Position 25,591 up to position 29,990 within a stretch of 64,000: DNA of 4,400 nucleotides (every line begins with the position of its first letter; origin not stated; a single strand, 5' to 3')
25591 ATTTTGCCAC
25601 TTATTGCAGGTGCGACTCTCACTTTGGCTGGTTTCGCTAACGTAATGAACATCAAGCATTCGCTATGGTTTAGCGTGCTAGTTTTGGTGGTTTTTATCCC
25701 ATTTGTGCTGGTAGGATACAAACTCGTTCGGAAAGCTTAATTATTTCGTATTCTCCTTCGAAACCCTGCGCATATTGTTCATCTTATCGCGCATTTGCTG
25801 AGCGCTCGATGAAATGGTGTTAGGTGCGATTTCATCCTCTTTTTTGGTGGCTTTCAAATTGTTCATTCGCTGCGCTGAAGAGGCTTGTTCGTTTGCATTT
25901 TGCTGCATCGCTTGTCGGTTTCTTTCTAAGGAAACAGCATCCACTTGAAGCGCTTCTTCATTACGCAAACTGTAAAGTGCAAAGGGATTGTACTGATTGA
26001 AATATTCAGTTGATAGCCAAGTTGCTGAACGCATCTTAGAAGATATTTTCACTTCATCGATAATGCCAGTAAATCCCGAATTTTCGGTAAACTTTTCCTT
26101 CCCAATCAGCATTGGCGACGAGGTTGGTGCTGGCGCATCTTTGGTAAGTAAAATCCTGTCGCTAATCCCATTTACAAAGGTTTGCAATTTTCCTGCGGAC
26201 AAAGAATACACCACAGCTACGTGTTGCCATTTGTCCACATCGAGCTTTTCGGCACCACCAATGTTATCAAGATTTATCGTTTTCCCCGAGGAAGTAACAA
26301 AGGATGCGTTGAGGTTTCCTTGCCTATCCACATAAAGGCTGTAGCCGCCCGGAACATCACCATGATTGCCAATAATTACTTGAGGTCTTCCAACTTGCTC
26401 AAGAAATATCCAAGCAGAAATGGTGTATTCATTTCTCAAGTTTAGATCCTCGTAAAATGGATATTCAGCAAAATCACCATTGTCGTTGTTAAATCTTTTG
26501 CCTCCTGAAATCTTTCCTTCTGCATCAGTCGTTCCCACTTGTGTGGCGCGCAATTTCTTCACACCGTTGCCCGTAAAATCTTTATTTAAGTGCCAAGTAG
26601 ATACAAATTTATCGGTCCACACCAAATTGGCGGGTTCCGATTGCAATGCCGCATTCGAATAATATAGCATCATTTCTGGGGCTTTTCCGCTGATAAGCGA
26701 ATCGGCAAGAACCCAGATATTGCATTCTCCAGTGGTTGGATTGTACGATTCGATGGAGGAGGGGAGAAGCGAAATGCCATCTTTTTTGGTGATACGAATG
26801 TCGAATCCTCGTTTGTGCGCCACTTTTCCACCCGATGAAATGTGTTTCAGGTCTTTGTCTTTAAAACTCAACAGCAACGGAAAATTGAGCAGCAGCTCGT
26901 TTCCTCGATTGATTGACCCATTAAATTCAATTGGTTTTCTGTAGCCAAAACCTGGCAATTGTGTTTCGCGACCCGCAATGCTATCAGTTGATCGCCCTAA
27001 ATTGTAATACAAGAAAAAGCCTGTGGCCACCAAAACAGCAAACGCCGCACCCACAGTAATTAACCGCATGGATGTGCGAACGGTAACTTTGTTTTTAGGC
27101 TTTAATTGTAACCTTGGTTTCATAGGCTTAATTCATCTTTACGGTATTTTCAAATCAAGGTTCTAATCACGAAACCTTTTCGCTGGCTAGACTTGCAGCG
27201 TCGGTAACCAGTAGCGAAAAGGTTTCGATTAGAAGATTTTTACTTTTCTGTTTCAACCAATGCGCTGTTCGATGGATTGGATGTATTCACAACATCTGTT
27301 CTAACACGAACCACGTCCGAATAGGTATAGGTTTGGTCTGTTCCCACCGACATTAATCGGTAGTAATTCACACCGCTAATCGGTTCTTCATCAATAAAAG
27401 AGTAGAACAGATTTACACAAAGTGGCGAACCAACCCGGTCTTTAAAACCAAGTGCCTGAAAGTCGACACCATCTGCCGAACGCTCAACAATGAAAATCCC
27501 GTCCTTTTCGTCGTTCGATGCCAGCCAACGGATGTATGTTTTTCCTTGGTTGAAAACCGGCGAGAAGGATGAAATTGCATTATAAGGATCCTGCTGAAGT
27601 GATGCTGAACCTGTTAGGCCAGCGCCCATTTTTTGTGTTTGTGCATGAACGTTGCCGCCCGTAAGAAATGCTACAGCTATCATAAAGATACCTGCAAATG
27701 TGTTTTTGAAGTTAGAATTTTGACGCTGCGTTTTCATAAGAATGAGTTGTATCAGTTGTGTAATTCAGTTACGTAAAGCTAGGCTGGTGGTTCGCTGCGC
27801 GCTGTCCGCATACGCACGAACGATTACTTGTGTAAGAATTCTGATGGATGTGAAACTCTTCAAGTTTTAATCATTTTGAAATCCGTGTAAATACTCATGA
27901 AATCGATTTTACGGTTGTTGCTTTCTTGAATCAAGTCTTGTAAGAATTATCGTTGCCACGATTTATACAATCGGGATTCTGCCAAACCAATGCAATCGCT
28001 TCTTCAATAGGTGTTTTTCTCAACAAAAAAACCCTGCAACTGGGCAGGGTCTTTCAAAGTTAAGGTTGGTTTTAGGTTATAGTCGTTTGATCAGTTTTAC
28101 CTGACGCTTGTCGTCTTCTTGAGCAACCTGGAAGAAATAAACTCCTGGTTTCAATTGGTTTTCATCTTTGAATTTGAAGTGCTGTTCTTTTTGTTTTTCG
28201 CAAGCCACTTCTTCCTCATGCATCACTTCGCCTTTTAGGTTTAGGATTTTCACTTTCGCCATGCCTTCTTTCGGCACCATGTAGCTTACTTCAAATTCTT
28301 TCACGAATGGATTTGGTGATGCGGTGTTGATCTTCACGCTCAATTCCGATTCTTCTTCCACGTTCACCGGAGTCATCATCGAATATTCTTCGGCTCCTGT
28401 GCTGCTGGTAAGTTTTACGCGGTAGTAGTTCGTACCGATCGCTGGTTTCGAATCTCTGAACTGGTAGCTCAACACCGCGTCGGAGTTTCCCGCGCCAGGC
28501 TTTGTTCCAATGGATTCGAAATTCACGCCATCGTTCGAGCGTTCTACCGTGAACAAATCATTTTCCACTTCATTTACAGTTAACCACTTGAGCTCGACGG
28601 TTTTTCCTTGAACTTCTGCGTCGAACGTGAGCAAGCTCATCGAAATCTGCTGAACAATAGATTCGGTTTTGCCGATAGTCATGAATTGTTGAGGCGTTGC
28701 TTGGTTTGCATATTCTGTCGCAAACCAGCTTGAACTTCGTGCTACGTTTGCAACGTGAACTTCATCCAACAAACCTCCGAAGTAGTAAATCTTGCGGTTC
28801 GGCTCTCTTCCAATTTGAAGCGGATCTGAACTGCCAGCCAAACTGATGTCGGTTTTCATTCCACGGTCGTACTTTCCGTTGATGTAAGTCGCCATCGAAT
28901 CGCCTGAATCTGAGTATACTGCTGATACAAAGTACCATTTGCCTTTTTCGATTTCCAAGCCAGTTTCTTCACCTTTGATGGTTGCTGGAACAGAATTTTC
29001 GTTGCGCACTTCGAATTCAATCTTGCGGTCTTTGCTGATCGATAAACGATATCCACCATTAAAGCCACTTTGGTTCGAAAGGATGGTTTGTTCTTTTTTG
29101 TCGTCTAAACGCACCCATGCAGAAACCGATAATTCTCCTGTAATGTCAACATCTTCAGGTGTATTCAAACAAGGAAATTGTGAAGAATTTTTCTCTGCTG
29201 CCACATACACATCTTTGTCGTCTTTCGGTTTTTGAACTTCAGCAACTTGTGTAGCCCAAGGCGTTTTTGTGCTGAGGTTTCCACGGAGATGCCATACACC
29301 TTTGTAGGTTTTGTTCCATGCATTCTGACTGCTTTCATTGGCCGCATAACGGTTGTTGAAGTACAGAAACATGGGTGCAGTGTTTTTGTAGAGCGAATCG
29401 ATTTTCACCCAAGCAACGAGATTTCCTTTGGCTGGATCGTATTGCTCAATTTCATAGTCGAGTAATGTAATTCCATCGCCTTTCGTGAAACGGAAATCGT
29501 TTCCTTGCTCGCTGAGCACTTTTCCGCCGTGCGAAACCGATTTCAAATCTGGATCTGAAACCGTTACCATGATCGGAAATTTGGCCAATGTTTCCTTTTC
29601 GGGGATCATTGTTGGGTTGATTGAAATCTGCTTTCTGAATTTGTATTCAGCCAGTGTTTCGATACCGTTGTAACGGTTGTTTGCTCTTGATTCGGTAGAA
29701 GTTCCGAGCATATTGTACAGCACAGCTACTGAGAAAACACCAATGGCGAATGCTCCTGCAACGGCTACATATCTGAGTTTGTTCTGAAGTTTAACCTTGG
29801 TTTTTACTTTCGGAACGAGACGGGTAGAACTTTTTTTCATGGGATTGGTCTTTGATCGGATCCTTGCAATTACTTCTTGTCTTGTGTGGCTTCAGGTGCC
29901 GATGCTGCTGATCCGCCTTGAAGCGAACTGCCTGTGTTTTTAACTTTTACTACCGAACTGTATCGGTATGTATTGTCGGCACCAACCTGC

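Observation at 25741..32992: Three tandem copies of an undescribed two-gene cassette: a small secreted Ig-like protein plus a DUF2341-LamG T9SS cargo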

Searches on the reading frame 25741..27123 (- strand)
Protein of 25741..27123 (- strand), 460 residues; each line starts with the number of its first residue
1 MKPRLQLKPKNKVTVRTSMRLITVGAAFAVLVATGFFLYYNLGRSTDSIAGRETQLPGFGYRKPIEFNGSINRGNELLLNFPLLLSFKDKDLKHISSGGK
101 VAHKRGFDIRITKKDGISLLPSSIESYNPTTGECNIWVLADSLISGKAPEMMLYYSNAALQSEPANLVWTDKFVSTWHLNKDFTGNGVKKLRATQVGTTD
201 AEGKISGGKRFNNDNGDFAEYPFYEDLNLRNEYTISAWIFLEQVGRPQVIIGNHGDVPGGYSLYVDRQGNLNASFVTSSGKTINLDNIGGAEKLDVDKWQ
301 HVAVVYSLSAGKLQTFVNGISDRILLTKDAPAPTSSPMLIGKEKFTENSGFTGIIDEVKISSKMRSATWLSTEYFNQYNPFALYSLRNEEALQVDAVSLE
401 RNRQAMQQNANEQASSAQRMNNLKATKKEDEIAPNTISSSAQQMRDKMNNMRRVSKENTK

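Call 3: search_protein_families(library=pfam, proteins=[window:25741-27123:-], max_evalue=1)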
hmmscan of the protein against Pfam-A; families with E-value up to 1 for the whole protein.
window:25741-27123:- (460 aa): 3 families
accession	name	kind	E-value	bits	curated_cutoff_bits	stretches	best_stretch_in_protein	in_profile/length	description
PF13385.13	Laminin_G_3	-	2.6e-22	80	27.6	1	221-369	9-149/151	Concanavalin A-like lectin/glucanases superfamily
PF10102.14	DUF2341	-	9.9e-06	26.4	23.4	1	107-163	3-58/84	Domain of unknown function (DUF2341)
PF02210.31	Laminin_G_2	-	0.00095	20.1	22.9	1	263-362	23-125/126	Laminin G domain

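Call 4: search_protein_families(library=ncbifam, proteins=[window:25741-27123:-], max_evalue=1)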
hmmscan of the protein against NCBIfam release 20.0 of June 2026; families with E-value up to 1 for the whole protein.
window:25741-27123:- (460 aa): 0 families

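Call 81: search_protein_families(library=phrogs, proteins=[window:25741-27123:-], max_evalue=0.001)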
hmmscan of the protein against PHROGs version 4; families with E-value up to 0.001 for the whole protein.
window:25741-27123:- (460 aa): 2 families
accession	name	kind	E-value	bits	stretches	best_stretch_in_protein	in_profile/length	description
phrog_18802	-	head and packaging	1.2e-06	26.4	1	286-367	916-994/3007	virion structural protein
phrog_38322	-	unknown function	2.8e-06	27.5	1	170-363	294-488/506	-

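Call 82: search_protein_families(library=padloc, proteins=[window:25741-27123:-], max_evalue=0.001)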
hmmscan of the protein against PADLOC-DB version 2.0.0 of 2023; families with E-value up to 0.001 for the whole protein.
window:25741-27123:- (460 aa): 0 families

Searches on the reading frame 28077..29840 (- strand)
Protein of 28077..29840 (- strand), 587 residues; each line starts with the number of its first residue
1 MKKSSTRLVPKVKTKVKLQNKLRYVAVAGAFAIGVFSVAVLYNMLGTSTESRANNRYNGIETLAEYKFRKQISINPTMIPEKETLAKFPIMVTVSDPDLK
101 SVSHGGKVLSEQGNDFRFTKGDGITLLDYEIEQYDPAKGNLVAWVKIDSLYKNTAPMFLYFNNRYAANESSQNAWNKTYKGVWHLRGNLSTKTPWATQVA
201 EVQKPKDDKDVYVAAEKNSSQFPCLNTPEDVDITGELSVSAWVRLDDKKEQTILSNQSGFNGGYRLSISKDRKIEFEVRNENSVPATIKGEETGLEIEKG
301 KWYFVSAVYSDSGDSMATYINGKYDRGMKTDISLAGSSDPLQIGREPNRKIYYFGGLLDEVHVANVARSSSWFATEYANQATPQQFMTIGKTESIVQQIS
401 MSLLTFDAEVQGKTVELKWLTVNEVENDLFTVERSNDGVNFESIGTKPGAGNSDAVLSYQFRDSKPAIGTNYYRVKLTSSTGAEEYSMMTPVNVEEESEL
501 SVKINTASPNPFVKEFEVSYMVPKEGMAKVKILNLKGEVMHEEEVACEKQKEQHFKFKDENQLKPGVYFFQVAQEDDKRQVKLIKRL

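Call 3: search_protein_families(library=pfam, proteins=[window:28077-29840:-], max_evalue=1)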
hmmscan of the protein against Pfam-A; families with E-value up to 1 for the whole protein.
window:28077-29840:- (587 aa): 4 families
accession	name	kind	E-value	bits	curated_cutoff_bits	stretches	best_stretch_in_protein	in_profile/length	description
PF13385.13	Laminin_G_3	-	1.3e-22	81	27.6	1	229-371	12-148/151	Concanavalin A-like lectin/glucanases superfamily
PF10102.14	DUF2341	-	1.1e-06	29.5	23.4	1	113-173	2-62/84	Domain of unknown function (DUF2341)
PF18962.6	Por_Secre_tail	-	9.4e-06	26.3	27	1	509-584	3-74/75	Secretion system C-terminal sorting domain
PF13585.12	CHU_C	-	0.43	11.2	27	1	527-580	28-78/86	CHU_C Type IX secretion signal domain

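Call 4: search_protein_families(library=ncbifam, proteins=[window:28077-29840:-], max_evalue=1)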
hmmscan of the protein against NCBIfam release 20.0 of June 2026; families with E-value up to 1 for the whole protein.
window:28077-29840:- (587 aa): 3 families
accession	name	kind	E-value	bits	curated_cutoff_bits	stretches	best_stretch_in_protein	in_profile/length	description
TIGR04183.1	Por_Secre_tail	domain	6.8e-08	32.4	23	1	508-586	2-72/72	T9SS type A sorting domain-containing protein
NF038113.1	T9SSA_dep_M36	equivalog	1e-05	23.9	885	1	496-585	784-868/869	T9SS-dependent M36 family metallopeptidase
NF052323.1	T9SSA_dep_M6i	equivalog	0.00032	18.8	600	1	508-585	961-1038/1043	T9SS-dependent M6-like inactivated metalloprotease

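Call 8: find_encoding_contigs(protein=window:28077-29840:-, flank=10000, max_places=6)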
Protein window:28077-29840:- (587 aa): 4 contigs read that carry it; 1 place shown.
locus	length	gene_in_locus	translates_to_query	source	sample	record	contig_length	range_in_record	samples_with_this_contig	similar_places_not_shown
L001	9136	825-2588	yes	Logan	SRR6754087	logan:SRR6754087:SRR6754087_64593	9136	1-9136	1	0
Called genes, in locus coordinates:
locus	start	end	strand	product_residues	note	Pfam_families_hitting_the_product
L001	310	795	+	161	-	-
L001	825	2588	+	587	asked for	PF10102:DUF2341 (weak), PF07953:Toxin_R_bind_N (faint), PF13385:Laminin_G_3, PF18962:Por_Secre_tail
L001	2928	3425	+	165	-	-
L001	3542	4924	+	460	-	PF10102:DUF2341 (faint), PF13385:Laminin_G_3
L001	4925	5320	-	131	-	-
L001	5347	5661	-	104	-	PF12844:HTH_19 (weak), PF13560:HTH_31, PF01381:HTH_3, PF13443:HTH_26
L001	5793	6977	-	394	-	PF00072:Response_reg, PF00158:Sigma54_activat, PF14532:Sigma54_activ_2, PF00004:AAA (faint), PF07728:AAA_5 (weak), PF25601:AAA_lid_14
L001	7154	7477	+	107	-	PF06108:DUF952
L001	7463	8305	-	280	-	PF02621:VitK2_biosynth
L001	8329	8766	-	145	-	-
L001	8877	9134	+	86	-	?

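Call 63: predict_structure(alignment_id=A3)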
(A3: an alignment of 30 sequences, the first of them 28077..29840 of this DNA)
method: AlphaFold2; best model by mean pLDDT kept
length: 587 residues; sequences in the alignment: 30
mean_pLDDT: 80.0   pTM: 0.62
mean pLDDT of the five models: 80.0, 78.6, 77.1, 76.8, 76.5
residues with pLDDT >= 90: 187; 70-90: 285; 50-70: 61; < 50: 54
segments of 3 or more residues with pLDDT < 50: 1-24, 41-50, 195-209
pLDDT, mean of each block of 10 residues (from residue 1): 41 45 50 53 43 58 81 89 86 91 88 87 83 86 89 90 79 81 68 43 41 64 77 92 87 89 93 94 90 84 95 93 94 91 82 83 93 93 87 72 70 82 80 83 91 81 87 85 75 69 82 90 89 88 90 90 86 87 86
secondary structure, 60 per line:
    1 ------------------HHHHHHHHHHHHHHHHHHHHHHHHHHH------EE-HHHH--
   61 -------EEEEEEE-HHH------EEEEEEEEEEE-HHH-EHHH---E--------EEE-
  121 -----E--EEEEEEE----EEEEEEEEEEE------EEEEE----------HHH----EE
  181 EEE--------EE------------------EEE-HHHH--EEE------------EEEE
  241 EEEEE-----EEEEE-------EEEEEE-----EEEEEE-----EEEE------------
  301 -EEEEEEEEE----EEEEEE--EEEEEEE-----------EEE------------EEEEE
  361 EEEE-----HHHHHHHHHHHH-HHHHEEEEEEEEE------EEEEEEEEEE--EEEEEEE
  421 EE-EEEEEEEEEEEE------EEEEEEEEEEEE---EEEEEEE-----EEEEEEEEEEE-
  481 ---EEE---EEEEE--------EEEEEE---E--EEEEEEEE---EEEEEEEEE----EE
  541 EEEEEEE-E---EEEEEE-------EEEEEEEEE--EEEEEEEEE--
elements in order: H19-45 H55-58 E68-74 E85-95 E117-119 E129-135 E140-150 E157-161 E179-183 E212-214 H216-219 E222-224 E237-245 E251-255 E263-268 E274-279 E285-288 E302-310 E315-320 E323-329 E341-343 E356-364 H370-381 H383-386 E387-395 E402-411 E414-422 E424-435 E442-453 E457-463 E469-479 E484-486 E490-494 E503-508 E515-522 E526-534 E539-547 E553-558 E566-574 E577-585

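Call 66: fold_search(model_id=the predicted structure, library=pdb)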
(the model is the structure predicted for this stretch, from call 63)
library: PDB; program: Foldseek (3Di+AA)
matches with E <= 10: 1848; with E <= 0.001: 354
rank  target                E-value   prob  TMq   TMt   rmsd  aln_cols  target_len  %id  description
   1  7ce2_A                6.4e-09  1.00  0.26  0.34  18.1       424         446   11  The Crystal structure of TeNT Hc complexed with neutralizing antibody (released 2021-04-07)
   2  2vw1                  1.2e-08  1.00  0.20  0.18  22.2       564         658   10  Crystal structure of the NanB sialidase from Streptococcus pneumoniae (released 2008-06-24)
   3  1z0h_A                2.6e-08  1.00  0.26  0.34  23.5       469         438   12  N-terminal helix reorients in recombinant C-fragment of Clostridium botulinum type B (released 2005-03-15)
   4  7by5                  3.0e-08  1.00  0.26  0.13  19.6       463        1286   10  Tetanus neurotoxin mutant-(H233A/E234Q/H237A/Y375F) (released 2021-02-17)
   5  4xog                  3.5e-08  1.00  0.21  0.19  22.3       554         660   10  CRYSTAL STRUCTURE OF THE NANB SIALIDASE FROM STREPTOCOCCUS PNEUMONIAE IN COMPLEX WITH Optactin and DANA (released 2016-02-03)
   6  3flp_A                3.6e-08  1.00  0.21  0.52   3.9       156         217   18  Crystal structure of native heptameric SAP-like pentraxin from Limulus polyphemus (released 2009-01-20)
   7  1fv2_A                4.9e-08  1.00  0.25  0.32  19.2       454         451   11  The Hc fragment of tetanus toxin complexed with an analogue of its ganglioside receptor GT1B (released 2001-09-05)
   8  2jkb                  5.7e-08  1.00  0.20  0.18  22.5       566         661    9  Crystal structure of Streptococcus pneumoniae NanB in complex with 2, 7-anhydro-Neu5Ac (released 2008-09-16)
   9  4xyx                  6.6e-08  1.00  0.23  0.20  22.6       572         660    9  NanB plus Optactamide (released 2016-02-10)
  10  3hmy_A                7.6e-08  1.00  0.26  0.33  15.7       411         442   12  Crystal structure of HCR/T complexed with GT2 (released 2009-07-14)
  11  4yw1_A                8.0e-08  1.00  0.22  0.19  22.4       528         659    9  Crystal Structure of Streptococcus pneumoniae NanC, complex with Neu5Ac and Neu5Ac2en following soaking with 3'SL (released 2015-09-23)
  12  7ptp_A                8.0e-08  1.00  0.15  0.13  32.1       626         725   10  In-situ structure of pentameric S-layer protein (released 2021-12-15)
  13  8rvi_A                8.4e-08  1.00  0.26  0.36  21.6       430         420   11  Structure of the binding domain of BoNT/A mutant H1253K in complex with the GM1a ganglioside receptor (released 2025-02-12)
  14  5n0b_A                9.3e-08  1.00  0.25  0.12  18.8       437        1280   11  Crystal structure of the tetanus neurotoxin in complex with GD1a (released 2017-06-21)
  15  3rmx_B                9.3e-08  1.00  0.27  0.37  21.7       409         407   15  Crystal structure of HCR/D F1240A mutant (released 2011-06-01)
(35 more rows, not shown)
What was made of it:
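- On LamG / concanavalin A-like (PF13385 Laminin_G_3): The model of residues 212-395 has pLDDT around 90 (call 63) and matches lectin-like jelly rolls (call 66).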

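Call 81: search_protein_families(library=phrogs, proteins=[window:28077-29840:-], max_evalue=0.001)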
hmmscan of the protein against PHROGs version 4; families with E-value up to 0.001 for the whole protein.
window:28077-29840:- (587 aa): 0 families

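Call 82: search_protein_families(library=padloc, proteins=[window:28077-29840:-], max_evalue=0.001)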
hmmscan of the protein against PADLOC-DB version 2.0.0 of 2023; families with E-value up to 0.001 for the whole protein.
window:28077-29840:- (587 aa): 0 families
